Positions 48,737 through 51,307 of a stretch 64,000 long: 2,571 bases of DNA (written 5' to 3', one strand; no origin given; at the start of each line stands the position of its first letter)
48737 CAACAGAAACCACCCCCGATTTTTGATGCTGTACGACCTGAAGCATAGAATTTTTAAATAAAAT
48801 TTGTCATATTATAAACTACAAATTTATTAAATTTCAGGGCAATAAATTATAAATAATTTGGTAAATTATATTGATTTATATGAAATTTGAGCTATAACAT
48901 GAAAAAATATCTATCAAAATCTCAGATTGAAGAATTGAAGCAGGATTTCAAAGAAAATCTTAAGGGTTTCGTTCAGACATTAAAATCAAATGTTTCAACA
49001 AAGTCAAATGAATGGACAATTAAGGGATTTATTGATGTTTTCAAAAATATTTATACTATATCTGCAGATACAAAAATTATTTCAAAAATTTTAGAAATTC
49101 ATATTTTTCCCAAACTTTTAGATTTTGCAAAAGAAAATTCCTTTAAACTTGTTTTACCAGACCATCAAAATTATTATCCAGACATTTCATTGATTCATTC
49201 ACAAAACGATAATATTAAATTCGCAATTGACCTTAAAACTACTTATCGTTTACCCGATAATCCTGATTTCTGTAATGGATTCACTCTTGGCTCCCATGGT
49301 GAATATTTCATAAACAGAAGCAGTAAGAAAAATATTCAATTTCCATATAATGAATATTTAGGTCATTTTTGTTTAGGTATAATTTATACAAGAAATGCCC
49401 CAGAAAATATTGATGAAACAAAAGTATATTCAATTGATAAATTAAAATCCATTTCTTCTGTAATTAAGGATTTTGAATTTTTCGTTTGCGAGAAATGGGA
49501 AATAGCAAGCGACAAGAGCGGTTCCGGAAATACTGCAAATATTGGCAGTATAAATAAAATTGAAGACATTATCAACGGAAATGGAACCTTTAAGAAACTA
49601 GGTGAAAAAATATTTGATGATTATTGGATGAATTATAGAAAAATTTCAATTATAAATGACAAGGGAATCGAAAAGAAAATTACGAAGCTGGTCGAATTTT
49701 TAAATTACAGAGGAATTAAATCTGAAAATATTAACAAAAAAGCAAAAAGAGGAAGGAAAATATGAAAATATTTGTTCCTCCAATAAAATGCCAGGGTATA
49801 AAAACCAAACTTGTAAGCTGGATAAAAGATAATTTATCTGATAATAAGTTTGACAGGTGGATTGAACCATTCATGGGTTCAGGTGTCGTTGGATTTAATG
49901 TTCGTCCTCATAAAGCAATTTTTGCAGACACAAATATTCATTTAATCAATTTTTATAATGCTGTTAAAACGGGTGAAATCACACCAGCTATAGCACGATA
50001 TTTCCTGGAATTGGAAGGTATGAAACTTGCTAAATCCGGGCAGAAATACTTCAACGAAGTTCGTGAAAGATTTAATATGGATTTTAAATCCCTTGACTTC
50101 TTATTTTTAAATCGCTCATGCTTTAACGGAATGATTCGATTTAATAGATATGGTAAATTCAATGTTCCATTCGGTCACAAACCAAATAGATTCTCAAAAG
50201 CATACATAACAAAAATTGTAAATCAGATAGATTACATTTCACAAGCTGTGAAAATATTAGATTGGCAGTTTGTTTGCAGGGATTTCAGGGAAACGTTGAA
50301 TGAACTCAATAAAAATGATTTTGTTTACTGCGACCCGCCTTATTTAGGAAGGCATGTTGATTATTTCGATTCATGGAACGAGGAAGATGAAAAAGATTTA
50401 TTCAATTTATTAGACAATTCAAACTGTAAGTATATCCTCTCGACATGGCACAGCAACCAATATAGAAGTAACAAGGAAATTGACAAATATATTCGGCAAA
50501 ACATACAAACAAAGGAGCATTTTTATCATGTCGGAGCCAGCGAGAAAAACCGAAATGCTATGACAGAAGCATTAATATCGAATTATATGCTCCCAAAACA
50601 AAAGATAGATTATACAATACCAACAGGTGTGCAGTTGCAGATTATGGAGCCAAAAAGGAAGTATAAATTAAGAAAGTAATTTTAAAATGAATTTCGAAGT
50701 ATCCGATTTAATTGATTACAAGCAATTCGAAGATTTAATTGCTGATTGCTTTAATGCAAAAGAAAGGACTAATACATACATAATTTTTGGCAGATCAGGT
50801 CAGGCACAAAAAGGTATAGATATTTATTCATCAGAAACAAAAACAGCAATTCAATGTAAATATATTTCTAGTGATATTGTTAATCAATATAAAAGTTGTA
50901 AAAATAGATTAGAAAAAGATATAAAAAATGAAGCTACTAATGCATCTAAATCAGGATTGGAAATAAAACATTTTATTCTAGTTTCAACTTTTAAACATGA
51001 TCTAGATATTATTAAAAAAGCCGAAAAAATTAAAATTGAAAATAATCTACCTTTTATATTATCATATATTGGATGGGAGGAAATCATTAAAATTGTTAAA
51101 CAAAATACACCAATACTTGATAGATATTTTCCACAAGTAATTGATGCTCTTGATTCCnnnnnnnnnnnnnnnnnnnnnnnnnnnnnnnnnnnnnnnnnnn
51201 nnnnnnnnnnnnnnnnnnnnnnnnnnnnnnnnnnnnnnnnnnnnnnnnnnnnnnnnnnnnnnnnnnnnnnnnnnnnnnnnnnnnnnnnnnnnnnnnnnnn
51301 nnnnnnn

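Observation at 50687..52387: Uncharacterised 566-aa Mrr-like nuclease-domain protein translationally adjacent to an EcoRV-type R-M pair: candidate new defense component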

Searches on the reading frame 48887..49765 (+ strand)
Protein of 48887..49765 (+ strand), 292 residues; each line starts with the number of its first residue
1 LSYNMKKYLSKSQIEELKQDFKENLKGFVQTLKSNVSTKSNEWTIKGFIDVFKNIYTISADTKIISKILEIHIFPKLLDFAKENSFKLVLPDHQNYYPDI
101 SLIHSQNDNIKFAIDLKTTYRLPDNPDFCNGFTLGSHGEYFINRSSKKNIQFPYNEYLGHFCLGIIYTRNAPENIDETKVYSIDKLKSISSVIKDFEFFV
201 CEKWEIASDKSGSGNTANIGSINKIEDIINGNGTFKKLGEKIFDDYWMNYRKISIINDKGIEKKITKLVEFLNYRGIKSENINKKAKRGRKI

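Call 3: search_protein_families(library=pfam, proteins=[window:48887-49765:+], max_evalue=1)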
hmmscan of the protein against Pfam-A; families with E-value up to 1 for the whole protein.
window:48887-49765:+ (292 aa): 4 families
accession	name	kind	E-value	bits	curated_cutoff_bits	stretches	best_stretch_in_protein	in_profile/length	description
PF09233.17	Endonuc-EcoRV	-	2.3e-116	387.9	25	1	36-276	2-244/244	Restriction endonuclease EcoRV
PF16099.11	RMI1_C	-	0.08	13.2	27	1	14-69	16-71/143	Recq-mediated genome instability protein 1, C-terminal OB-fold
PF20317.4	HTH_60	-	0.11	13.2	24.1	1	7-72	37-101/140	Helix-turn-helix domain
PF00838.24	TCTP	-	0.16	12.7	24.3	0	17-48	80-110/164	Translationally controlled tumour protein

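Call 4: search_protein_families(library=padloc, proteins=[window:48887-49765:+], max_evalue=1)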
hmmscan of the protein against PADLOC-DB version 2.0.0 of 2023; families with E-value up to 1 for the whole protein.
window:48887-49765:+ (292 aa): 1 family
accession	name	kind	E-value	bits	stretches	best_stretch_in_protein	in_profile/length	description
PDLC03472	REase_II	-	2.8e-39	133.1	1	40-259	15-229/245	Type II restriction enzyme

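Call 5: search_protein_families(library=ncbifam, proteins=[window:48887-49765:+], max_evalue=1)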
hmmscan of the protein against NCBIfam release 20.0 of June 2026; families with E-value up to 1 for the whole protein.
window:48887-49765:+ (292 aa): 1 family
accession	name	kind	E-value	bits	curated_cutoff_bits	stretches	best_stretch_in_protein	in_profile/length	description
NF005902.0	PRK07878.1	equivalog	0.0042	16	647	1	217-287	214-285/392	adenylyltransferase/sulfurtransferase MoeZ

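Call 74: find_homologous_proteins(query=window:48887-49765:+, max_evalue=1e-20)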
Query window:48887-49765:+ (292 aa): 7238 proteins with E <= 1e-20 among 8000 candidates; the best 120 are listed.
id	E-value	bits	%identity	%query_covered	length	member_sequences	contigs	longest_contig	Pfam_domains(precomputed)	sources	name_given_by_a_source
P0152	4.8e-187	638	100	99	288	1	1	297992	PF09233.19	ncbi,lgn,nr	ncbi:MAG: restriction endonuclease [Bacteroidetes bacterium]|nr:MAG: restriction endonuclease [Bacte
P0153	1.8e-163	561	87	98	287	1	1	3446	PF09233.19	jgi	jgi:hypothetical protein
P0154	2.4e-140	485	77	95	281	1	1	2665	PF09233.19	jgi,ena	-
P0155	7.5e-134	464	74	96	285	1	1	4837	PF09233.19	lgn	-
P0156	5.1e-132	458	77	89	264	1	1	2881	PF09233.19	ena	-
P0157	3.9e-131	455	72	95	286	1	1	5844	PF09233.19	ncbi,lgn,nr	ncbi:MAG: restriction endonuclease [Candidatus Kapabacteria bacterium]|nr:restriction endonuclease [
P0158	5.0e-131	454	73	92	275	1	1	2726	PF09233.19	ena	-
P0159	1.8e-130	453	71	96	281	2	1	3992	PF09233.19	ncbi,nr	ncbi:restriction endonuclease [Bacteroidetes/Chlorobi group bacterium ChocPot_Mid]|nr:MAG: restricti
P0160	6.2e-130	451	70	97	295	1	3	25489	PF09233.19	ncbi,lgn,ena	-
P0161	6.4e-130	451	70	98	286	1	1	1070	PF09233.19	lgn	-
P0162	5.9e-129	448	69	94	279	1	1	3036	PF09233.19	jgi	jgi:hypothetical protein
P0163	6.3e-129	448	66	97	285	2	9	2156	PF09233.19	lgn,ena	-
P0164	3.2e-128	445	70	95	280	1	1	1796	PF09233.19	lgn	-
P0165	1.0e-127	444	66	97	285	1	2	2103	PF09233.19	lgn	-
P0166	2.2e-127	443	70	93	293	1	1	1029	PF09233.19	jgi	jgi:hypothetical protein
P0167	2.9e-127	442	70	93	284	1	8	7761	PF09233.19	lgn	-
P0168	5.4e-127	441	70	94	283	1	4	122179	PF09233.19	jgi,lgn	-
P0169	6.2e-127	441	72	94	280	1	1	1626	PF09233.19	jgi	jgi:hypothetical protein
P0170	7.5e-127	441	66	94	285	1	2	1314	PF09233.19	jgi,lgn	jgi:hypothetical protein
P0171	8.4e-127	441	68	94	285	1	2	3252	PF09233.19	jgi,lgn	jgi:hypothetical protein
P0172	3.2e-126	439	68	97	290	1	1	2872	PF09233.19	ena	-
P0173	5.0e-126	438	69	97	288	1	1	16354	PF09233.19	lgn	-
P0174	5.4e-126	438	70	90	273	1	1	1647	PF09233.19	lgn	-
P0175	8.3e-126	437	67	94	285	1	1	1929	PF09233.19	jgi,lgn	-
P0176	1.1e-125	437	69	97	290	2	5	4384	PF09233.19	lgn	-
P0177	1.2e-125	437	71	91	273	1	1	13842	PF09233.19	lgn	-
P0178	1.4e-125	437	69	94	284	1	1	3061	PF09233.19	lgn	-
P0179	1.8e-125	436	71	92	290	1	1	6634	PF09233.19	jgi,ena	-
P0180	3.1e-125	435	67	95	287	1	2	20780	PF09233.19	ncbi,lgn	ncbi:MAG: hypothetical protein OHK0022_46450 [Roseiflexaceae bacterium]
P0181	4.5e-125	435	68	94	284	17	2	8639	PF09233.19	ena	-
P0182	5.7e-125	435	72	91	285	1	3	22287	PF09233.19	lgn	-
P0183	6.4e-125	434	66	95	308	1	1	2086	PF09233.19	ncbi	-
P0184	8.1e-125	434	71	95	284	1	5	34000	PF09233.19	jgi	jgi:hypothetical protein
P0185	1.5e-124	433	66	99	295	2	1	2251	PF09233.19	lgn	-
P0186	1.5e-124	433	68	99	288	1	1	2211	PF09233.19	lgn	-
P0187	1.5e-124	433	66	94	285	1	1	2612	PF09233.19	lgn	-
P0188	1.6e-124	433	66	97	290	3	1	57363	PF09233.19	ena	-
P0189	2.8e-124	432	70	93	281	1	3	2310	PF09233.19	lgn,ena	-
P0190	2.8e-124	432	69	92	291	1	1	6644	PF09233.19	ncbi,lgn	ncbi:MAG: EcoRV family type II restriction endonuclease [Anaerolineales bacterium]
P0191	2.9e-124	432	72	92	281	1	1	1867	PF09233.19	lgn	-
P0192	3.2e-124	432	70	94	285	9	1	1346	PF09233.19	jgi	jgi:hypothetical protein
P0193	3.3e-124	432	67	97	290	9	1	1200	PF09233.19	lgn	-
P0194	6.1e-124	431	64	96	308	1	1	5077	PF09233.19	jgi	jgi:hypothetical protein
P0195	6.6e-124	431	69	94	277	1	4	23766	PF09233.19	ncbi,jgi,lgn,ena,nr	ncbi:MAG TPA: type II restriction endonuclease [Candidatus Kapabacteria bacterium]|nr:type II restri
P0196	6.7e-124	431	66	97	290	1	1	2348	PF09233.19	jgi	jgi:hypothetical protein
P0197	7.8e-124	431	65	97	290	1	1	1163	PF09233.19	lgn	-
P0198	8.5e-124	431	65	97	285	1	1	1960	PF09233.19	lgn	-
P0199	9.9e-124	431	69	93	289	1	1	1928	PF09233.19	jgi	jgi:hypothetical protein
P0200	1.1e-123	430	65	97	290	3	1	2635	PF09233.19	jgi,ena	-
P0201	1.2e-123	430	68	92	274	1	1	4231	PF09233.19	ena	-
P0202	1.3e-123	430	65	94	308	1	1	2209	PF09233.19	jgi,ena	-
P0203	1.6e-123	430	70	94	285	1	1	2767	PF09233.19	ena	-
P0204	1.7e-123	430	67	94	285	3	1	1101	PF09233.19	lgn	-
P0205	1.7e-123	430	68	94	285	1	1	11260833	PF09233.19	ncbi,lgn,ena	-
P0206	2.2e-123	429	64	96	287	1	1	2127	PF09233.19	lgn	-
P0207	2.3e-123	429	67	97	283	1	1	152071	PF09233.19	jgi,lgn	jgi:hypothetical protein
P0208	2.6e-123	429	67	94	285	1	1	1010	PF09233.19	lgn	-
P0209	2.7e-123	429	65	96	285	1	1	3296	PF09233.19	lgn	-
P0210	2.7e-123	429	65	97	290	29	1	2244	PF09233.19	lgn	-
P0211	2.9e-123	429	66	96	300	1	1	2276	PF09233.19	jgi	-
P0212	3.2e-123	429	68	96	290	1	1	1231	PF09233.19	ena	-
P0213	4.6e-123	428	66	97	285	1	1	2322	PF09233.19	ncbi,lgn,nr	ncbi:MAG: EcoRV family type II restriction endonuclease [Pseudomonadota bacterium]|nr:EcoRV family t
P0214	5.5e-123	428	65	97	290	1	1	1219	PF09233.19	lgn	-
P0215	5.6e-123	428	65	97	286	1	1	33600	PF09233.19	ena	-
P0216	5.8e-123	428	64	97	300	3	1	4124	PF09233.19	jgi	-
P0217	5.8e-123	428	68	92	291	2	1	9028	PF09233.19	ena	-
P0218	6.2e-123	428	65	95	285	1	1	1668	PF09233.19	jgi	jgi:hypothetical protein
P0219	6.9e-123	428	66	97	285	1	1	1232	PF09233.19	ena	-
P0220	7.2e-123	428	69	90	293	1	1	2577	PF09233.19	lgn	-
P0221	7.4e-123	428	70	88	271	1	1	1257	PF09233.19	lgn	-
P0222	9.0e-123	427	66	95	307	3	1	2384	PF09233.19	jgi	-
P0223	9.1e-123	427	63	96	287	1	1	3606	PF09233.19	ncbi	-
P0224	9.3e-123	427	66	95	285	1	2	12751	PF09233.19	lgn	-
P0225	1.2e-122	427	64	97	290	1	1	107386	PF09233.19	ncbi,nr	ncbi:MAG: Type-2 restriction enzyme EcoRV [Anaerolineales bacterium]|nr:Type-2 restriction enzyme Ec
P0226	1.4e-122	427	68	92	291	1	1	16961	PF09233.19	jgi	jgi:Restriction endonuclease EcoRV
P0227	1.5e-122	427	68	95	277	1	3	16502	PF09233.19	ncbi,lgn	-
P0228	1.6e-122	427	66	94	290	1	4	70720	PF09233.19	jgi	jgi:hypothetical protein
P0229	2.0e-122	426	64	97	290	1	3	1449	PF09233.19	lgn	-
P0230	2.1e-122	426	66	95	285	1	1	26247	PF09233.19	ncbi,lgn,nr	ncbi:MAG: EcoRV family type II restriction endonuclease [Anaerolineales bacterium]|nr:EcoRV family t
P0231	2.1e-122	426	68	94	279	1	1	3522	PF09233.19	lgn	-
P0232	2.2e-122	426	69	92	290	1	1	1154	PF09233.19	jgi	jgi:hypothetical protein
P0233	2.2e-122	426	66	96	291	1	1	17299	PF09233.19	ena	-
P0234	2.3e-122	426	65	96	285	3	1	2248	PF09233.19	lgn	-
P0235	2.5e-122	426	66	95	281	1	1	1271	PF09233.19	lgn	-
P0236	3.1e-122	426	67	94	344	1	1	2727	PF09233.19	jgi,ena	-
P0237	3.6e-122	425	64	96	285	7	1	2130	PF09233.19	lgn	-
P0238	3.6e-122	425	68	92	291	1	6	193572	PF09233.19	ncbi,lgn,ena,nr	ncbi:MAG: EcoRV family type II restriction endonuclease [Chloroflexi bacterium]|nr:EcoRV family type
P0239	3.8e-122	425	68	92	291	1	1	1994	PF09233.19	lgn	-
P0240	3.9e-122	425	64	97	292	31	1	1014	PF09233.19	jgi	-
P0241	4.2e-122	425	68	93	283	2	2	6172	PF09233.19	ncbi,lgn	-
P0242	4.6e-122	425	65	97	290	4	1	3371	PF09233.19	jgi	jgi:hypothetical protein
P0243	5.0e-122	425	65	97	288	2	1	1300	PF09233.19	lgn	-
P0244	5.4e-122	425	66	97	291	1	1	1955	PF09233.19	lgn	-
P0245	5.8e-122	425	68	94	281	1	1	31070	PF09233.19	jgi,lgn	-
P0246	6.3e-122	425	64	97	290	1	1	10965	PF09233.19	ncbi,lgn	-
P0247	6.5e-122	425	65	97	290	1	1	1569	PF09233.19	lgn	-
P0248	7.1e-122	424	65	94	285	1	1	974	PF09233.19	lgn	-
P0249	7.1e-122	424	65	94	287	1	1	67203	PF09233.19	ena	-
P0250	8.0e-122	424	70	89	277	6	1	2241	PF09233.19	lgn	-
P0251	8.8e-122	424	64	96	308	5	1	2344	PF09233.19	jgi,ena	-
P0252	9.9e-122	424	64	97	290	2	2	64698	PF09233.19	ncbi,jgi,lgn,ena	-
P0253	1.0e-121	424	67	94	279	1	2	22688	PF09233.19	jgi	jgi:hypothetical protein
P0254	1.0e-121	424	66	97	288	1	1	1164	PF09233.19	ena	-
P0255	1.1e-121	424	64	97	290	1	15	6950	PF09233.19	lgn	-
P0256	1.1e-121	424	67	96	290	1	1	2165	PF09233.19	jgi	jgi:hypothetical protein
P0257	1.1e-121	424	63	96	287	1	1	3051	PF09233.19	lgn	-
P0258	1.1e-121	424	64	97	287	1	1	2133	PF09233.19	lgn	-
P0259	1.1e-121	424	66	95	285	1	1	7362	PF09233.19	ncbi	-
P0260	1.1e-121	424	63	98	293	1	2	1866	PF09233.19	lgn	-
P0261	1.1e-121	424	63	98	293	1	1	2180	PF09233.19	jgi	-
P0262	1.3e-121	424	64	97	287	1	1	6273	PF09233.19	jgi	-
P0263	1.3e-121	424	67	97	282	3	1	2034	PF09233.19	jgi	jgi:hypothetical protein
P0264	1.4e-121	423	64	97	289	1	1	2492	PF09233.19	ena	-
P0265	1.4e-121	423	66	96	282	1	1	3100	PF09233.19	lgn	-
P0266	1.5e-121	423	66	96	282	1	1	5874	PF09233.19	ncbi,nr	ncbi:MAG: EcoRV family type II restriction endonuclease [Anaerolineae bacterium]|nr:EcoRV family typ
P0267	1.5e-121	423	66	94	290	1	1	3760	PF09233.19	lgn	-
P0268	1.5e-121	423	64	96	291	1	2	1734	PF09233.19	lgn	-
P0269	1.9e-121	423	65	97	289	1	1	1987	PF09233.19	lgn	-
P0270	1.9e-121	423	64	96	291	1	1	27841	PF09233.19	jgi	jgi:hypothetical protein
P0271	1.9e-121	423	66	97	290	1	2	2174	PF09233.19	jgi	jgi:hypothetical protein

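Call 75: find_encoding_contigs(protein=P0153, flank=6000, max_places=3)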
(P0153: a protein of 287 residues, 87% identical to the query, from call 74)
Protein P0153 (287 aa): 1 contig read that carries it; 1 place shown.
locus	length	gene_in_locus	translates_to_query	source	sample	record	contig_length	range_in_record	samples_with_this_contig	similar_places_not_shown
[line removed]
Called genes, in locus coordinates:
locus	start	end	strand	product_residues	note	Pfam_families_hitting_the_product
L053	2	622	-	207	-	?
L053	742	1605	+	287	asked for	PF09233:Endonuc-EcoRV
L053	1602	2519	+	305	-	PF02086:MethyltransfD12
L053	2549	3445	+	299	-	?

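Call 76: find_encoding_contigs(protein=P0157, flank=6000, max_places=3)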
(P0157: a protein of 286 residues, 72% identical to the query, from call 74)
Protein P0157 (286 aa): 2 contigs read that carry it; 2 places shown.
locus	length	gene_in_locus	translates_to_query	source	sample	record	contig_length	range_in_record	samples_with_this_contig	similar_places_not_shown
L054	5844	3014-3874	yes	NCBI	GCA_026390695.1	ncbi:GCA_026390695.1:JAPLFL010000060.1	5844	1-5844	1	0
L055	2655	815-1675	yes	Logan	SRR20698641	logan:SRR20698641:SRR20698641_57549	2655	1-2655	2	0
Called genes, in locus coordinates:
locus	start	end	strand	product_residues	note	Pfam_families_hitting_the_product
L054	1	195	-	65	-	?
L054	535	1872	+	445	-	PF00270:DEAD, PF04851:ResIII (weak), PF00271:Helicase_C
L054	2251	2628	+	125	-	PF05973:Gp49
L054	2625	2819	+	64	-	-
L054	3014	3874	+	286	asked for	PF09233:Endonuc-EcoRV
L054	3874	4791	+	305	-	PF02086:MethyltransfD12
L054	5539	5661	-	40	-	-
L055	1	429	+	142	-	?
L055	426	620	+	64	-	-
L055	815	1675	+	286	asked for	PF09233:Endonuc-EcoRV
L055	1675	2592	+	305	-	PF02086:MethyltransfD12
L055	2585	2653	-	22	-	?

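Call 77: find_encoding_contigs(protein=P0160, flank=6000, max_places=3)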
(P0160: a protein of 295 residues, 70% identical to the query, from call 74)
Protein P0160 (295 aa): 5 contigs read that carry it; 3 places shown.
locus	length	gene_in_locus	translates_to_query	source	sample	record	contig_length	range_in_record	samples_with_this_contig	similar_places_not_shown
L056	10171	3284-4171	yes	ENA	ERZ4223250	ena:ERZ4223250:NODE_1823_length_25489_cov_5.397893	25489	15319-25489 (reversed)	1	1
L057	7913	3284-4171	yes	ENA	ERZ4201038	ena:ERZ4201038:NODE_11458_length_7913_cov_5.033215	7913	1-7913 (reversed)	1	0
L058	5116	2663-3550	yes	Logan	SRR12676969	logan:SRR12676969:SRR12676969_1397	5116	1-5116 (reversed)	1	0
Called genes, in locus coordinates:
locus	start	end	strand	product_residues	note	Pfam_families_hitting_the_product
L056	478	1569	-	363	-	PF01571:GCV_T, PF08669:GCV_T_C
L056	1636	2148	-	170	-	PF12836:HHH_3, PF14520:HHH_5 (faint), PF00633:HHH, PF21176:RecR_HhH (faint)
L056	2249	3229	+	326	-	PF13187:Fer4_9 (faint), PF13484:Fer4_16 (faint), PF25160:LdpA_Fe-S-bd (faint), PF00037:Fer4 (faint), PF12838:Fer4_7 (weak), PF13237:Fer4_10 (weak), PF14697:Fer4_21 (weak), PF00881:Nitroreductase (weak), +1 more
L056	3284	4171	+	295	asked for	PF09233:Endonuc-EcoRV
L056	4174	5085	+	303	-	PF02086:MethyltransfD12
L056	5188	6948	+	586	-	PF13098:Thioredoxin_2 (faint), PF00578:AhpC-TSA, PF08534:Redoxin, PF00085:Thioredoxin (weak), PF13905:Thioredoxin_8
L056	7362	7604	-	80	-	-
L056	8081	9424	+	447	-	PF23414:Beta-prop_EML_2 (faint), PF24817:WD40_WDHD1_1st (faint), PF23381:Beta-prop_IFT122_1st, PF25174:Beta-prop_THOC3 (faint), PF25175:Beta-prop_WDR5 (faint), PF25178:Beta-prop_WDR41 (faint), PF18962:Por_Secre_tail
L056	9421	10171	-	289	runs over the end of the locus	-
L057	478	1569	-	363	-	PF01571:GCV_T, PF08669:GCV_T_C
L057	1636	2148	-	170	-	PF12836:HHH_3, PF14520:HHH_5 (faint), PF00633:HHH, PF21176:RecR_HhH (faint)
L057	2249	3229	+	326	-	PF13187:Fer4_9 (faint), PF13484:Fer4_16 (faint), PF25160:LdpA_Fe-S-bd (faint), PF00037:Fer4 (faint), PF12838:Fer4_7 (weak), PF13237:Fer4_10 (weak), PF14697:Fer4_21 (weak), PF00881:Nitroreductase (weak), +1 more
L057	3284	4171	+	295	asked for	PF09233:Endonuc-EcoRV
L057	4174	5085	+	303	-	PF02086:MethyltransfD12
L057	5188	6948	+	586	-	PF00578:AhpC-TSA, PF08534:Redoxin, PF00085:Thioredoxin (weak), PF13905:Thioredoxin_8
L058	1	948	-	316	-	?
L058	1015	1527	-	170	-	PF12836:HHH_3, PF14520:HHH_5 (faint), PF00633:HHH, PF21176:RecR_HhH (faint)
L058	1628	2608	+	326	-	PF13187:Fer4_9 (faint), PF13484:Fer4_16 (faint), PF25160:LdpA_Fe-S-bd (faint), PF00037:Fer4 (faint), PF12838:Fer4_7 (weak), PF13237:Fer4_10 (weak), PF14697:Fer4_21 (weak), PF00881:Nitroreductase (weak), +1 more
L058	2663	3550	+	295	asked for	PF09233:Endonuc-EcoRV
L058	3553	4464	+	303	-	PF02086:MethyltransfD12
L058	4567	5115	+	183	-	?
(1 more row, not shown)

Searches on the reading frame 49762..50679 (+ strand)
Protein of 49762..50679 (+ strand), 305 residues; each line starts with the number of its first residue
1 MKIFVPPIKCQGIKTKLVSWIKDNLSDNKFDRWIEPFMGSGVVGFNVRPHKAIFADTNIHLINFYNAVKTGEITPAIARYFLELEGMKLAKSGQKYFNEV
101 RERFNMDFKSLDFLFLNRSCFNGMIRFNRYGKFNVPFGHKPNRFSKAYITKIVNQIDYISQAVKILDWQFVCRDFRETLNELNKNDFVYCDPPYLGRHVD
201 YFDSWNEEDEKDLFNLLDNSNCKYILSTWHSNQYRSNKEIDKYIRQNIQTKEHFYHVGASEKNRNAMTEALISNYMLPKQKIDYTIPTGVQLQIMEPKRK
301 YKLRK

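Call 3: search_protein_families(library=pfam, proteins=[window:49762-50679:+], max_evalue=1)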
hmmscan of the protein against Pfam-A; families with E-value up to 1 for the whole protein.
window:49762-50679:+ (305 aa): 3 families
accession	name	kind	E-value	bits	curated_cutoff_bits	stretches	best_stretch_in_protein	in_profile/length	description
PF02086.21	MethyltransfD12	-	3.1e-48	165.1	22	1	11-255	2-251/253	D12 class N6 adenine-specific DNA methyltransferase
PF03602.21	Cons_hypoth95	-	0.0035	17.5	24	0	161-195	85-124/182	Conserved hypothetical protein 95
PF05732.17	RepL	-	0.12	12.3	20.3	0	143-168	37-63/164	Firmicute plasmid replication protein (RepL)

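Call 4: search_protein_families(library=padloc, proteins=[window:49762-50679:+], max_evalue=1)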
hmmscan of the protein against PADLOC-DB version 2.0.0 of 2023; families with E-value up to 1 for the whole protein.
window:49762-50679:+ (305 aa): 22 families
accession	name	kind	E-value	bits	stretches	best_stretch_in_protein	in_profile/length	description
PDLC03264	MTase_II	-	3e-114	379.4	1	2-275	9-283/306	Type II methyltransferase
PDLC03294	MTase_II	-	7.5e-47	158.2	1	5-275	5-271/272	Type II methyltransferase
PDLC03729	oMTase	-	8.7e-39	131.7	1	6-218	6-214/275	orphan methyltransferase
PDLC03383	MTase_II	-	3.9e-34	116.5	1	7-276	21-314/318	Type II methyltransferase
PDLC03287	MTase_II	-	1e-31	108.4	1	7-276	366-642/646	Type II methyltransferase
PDLC03735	oMTase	-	4.1e-30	103.2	1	3-276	6-283/284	orphan methyltransferase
PDLC03266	MTase_II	-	3.6e-26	90.2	1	3-199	13-202/285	Type II methyltransferase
PDLC03261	MTase_II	-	1.3e-25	87.8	1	6-210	26-225/643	Type II methyltransferase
PDLC03302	MTase_II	-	1.7e-24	84.6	1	8-264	363-609/626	Type II methyltransferase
PDLC03292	MTase_II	-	2.1e-19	67.2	2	107-254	544-685/722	Type II methyltransferase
PDLC03349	MTase_II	-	1.2e-17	62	2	110-227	193-309/374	Type II methyltransferase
PDLC03722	oMTase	-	1.8e-17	62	1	11-226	8-206/259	orphan methyltransferase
PDLC04018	PD-Lambda-5_B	-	1.3e-16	58.7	1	1-274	1-270/291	-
PDLC03247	MTase_II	-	4.1e-15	53.7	1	7-281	5-271/282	Type II methyltransferase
PDLC03290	MTase_II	-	1.1e-13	49.2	1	95-195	104-201/292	Type II methyltransferase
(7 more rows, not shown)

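Call 5: search_protein_families(library=ncbifam, proteins=[window:49762-50679:+], max_evalue=1)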
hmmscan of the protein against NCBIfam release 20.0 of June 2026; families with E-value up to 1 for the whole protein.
window:49762-50679:+ (305 aa): 2 families
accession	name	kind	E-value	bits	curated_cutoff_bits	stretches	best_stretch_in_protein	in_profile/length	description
TIGR00571.1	dam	subfamily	6.4e-59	199.8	114.85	1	5-274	2-267/267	Dam family site-specific DNA-(adenine-N6)-methyltransferase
NF008152.0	PRK10904.1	equivalog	2.3e-27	96.1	441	1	8-195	8-185/271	adenine-specific DNA-methyltransferase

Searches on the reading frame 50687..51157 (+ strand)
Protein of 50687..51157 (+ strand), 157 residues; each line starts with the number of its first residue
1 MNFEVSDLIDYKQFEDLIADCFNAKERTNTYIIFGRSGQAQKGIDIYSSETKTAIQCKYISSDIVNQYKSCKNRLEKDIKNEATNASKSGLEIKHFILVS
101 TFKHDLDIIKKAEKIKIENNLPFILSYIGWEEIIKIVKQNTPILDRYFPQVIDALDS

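Call 23: search_protein_families(library=phrogs, proteins=[window:50687-51157:+], max_evalue=1)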
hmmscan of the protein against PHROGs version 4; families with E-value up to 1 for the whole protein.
window:50687-51157:+ (157 aa): 4 families
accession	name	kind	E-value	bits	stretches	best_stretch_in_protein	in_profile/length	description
phrog_8991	-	unknown function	7.2e-06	26.5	1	11-153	9-146/305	-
phrog_2539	-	unknown function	0.0041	18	1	25-89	91-154/229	-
phrog_11311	-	unknown function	0.066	14.1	1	63-110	56-103/164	-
phrog_14113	-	unknown function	0.092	13.1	1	132-146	10-24/51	-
